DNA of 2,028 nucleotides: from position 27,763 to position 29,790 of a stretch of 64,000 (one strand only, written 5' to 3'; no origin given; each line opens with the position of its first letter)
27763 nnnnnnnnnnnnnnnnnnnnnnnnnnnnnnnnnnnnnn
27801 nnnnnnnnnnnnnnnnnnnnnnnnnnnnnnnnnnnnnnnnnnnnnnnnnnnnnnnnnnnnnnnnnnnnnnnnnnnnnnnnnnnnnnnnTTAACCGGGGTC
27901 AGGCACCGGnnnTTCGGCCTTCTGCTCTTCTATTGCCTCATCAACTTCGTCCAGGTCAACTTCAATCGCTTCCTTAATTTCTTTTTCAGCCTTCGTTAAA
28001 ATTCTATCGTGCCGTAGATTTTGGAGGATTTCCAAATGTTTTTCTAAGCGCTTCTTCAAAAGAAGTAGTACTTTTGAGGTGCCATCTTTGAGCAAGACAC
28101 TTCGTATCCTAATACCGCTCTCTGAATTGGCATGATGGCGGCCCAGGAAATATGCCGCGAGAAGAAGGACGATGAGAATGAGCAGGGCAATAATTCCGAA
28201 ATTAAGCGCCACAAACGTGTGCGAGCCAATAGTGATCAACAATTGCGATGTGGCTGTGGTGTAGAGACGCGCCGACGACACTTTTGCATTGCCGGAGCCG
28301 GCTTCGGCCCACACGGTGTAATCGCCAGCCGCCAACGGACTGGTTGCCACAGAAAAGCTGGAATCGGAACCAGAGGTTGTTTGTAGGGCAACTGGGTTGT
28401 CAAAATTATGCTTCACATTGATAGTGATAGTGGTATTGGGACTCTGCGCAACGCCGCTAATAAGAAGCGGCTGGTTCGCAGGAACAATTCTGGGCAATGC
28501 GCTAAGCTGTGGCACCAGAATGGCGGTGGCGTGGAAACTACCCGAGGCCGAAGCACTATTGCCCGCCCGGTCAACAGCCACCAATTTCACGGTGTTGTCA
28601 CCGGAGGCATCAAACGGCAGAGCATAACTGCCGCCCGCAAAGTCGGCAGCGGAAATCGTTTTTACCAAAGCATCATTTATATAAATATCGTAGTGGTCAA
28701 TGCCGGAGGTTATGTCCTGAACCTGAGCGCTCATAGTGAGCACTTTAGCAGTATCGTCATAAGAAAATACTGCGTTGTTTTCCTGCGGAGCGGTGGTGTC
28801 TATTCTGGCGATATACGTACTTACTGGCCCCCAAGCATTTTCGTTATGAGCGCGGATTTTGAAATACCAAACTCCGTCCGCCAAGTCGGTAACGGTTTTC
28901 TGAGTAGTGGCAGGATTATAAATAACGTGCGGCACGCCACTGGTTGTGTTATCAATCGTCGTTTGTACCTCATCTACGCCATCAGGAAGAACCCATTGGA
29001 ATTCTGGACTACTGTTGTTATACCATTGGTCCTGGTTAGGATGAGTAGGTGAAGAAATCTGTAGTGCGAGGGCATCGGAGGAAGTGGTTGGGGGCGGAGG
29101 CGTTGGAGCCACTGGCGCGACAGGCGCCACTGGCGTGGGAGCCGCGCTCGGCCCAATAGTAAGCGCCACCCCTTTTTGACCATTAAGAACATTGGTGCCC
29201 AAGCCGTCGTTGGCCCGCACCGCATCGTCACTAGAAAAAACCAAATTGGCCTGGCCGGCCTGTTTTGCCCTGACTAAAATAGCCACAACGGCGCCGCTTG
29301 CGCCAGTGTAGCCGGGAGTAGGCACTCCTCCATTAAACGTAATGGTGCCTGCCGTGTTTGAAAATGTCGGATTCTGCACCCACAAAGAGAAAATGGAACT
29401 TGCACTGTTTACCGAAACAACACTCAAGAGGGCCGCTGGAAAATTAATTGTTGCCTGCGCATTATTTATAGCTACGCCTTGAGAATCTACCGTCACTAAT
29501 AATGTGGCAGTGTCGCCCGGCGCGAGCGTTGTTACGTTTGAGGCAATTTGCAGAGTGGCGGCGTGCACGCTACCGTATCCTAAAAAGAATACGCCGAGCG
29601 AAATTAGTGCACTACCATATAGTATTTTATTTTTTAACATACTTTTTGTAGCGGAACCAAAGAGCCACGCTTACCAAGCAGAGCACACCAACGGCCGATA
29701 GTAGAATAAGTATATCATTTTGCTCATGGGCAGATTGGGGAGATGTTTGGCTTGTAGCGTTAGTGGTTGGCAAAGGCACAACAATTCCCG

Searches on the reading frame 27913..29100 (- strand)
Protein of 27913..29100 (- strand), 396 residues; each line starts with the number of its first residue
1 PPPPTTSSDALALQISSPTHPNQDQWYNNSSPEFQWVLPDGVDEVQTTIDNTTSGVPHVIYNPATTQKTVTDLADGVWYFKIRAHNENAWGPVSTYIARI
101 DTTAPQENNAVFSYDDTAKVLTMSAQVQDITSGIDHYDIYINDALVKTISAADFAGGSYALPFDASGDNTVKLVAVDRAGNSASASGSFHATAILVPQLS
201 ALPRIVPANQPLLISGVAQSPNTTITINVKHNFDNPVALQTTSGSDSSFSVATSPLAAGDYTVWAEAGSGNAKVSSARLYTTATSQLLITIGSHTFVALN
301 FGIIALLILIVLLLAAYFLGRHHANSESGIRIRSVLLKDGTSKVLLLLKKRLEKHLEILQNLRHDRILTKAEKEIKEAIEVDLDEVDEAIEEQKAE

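Call 14: search_protein_families(library=pfam, proteins=[window:27913-29100:-], max_evalue=10)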
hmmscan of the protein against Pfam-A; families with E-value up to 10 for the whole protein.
window:27913-29100:- (396 aa): 3 families
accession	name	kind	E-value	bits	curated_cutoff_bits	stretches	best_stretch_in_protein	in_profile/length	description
PF19077.6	Big_13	-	1.7e-05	25.7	27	3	219-267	35-83/102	Bacterial Ig-like domain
PF13754.12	Big_3_4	-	0.036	14.4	27.3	1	160-184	27-51/106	Domain of unknown function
PF18432.7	ECD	-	0.16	12.1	25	1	212-241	30-59/110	Extracellular Cadherin domain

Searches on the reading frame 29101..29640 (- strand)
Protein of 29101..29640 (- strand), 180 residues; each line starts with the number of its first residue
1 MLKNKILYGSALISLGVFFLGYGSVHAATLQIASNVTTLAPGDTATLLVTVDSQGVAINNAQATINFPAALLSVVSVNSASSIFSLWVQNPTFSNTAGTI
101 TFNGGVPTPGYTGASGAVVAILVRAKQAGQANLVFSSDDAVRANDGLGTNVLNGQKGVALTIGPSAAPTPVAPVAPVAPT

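Call 14: search_protein_families(library=pfam, proteins=[window:29101-29640:-], max_evalue=10)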
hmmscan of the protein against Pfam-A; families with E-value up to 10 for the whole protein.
window:29101-29640:- (180 aa): 1 family
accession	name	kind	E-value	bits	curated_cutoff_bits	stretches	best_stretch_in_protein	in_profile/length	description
PF00963.24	Cohesin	-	1.6e-05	25.6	24.1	1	35-142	7-120/139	Cohesin domain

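Call 63: search_solved_structures(query=A5, max_evalue=1, show_alignments=1)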
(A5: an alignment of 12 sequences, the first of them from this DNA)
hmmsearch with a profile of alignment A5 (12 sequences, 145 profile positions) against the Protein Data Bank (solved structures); distinct sequences matched with E-value up to 1: 6.
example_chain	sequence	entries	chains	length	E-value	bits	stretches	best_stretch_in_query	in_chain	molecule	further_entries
5m2o_A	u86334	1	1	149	0.0043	20.3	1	2-45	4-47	Putative cellulosomal scaffoldin protein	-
5aoz_A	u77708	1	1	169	0.0055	19.9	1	2-45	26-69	PUTATIVE CELLULOSOMAL SCAFFOLDIN PROTEIN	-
4hgm_A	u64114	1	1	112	0.1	15.8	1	63-131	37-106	Shark V-NAR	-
9cru_L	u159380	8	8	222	0.22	14.7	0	29-71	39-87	Protein transport protein SEC9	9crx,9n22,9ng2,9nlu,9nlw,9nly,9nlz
2j3w_B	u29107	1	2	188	0.42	13.8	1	47-115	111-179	ZGC 92866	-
5m2s_A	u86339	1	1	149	0.6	13.3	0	3-44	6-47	Putative cellulosomal scaffoldin protein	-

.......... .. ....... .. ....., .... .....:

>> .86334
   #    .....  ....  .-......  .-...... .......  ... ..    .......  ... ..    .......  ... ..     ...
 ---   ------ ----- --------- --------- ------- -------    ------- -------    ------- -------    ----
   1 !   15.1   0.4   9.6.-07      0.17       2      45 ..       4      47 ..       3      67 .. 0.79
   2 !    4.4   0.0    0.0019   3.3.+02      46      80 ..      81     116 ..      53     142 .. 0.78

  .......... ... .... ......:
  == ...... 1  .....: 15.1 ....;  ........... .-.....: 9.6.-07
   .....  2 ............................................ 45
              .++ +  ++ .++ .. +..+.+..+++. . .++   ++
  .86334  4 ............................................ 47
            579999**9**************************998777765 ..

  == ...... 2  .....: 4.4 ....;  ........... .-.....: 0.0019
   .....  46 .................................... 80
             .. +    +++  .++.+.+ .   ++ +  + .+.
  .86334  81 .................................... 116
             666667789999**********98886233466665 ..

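Call 64: search_protein_families(library=pfam, alignment_id=A5, max_evalue=0.1)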
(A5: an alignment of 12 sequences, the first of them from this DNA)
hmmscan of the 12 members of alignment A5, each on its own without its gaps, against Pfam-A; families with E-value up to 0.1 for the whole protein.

A. member 1, seq(148 aa): 1 family
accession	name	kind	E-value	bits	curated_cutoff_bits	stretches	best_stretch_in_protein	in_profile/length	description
PF00963.24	Cohesin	-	9.1e-06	26.4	24.1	1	11-119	7-121/139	Cohesin domain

B. families by the number of members that match (of 12 scanned): 5 families
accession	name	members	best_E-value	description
PF00963.24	Cohesin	4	1.2e-08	Cohesin domain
PF01868.21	RNase_P-MRP_p29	2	0.032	Ribonuclease P/MRP, subunit p29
PF09394.16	Inhibitor_I42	1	0.052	Chagasin family peptidase inhibitor I42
PF06280.18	fn3_5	1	0.056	Fn3-like domain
PF19190.6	BACON_2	1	0.075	Viral BACON domain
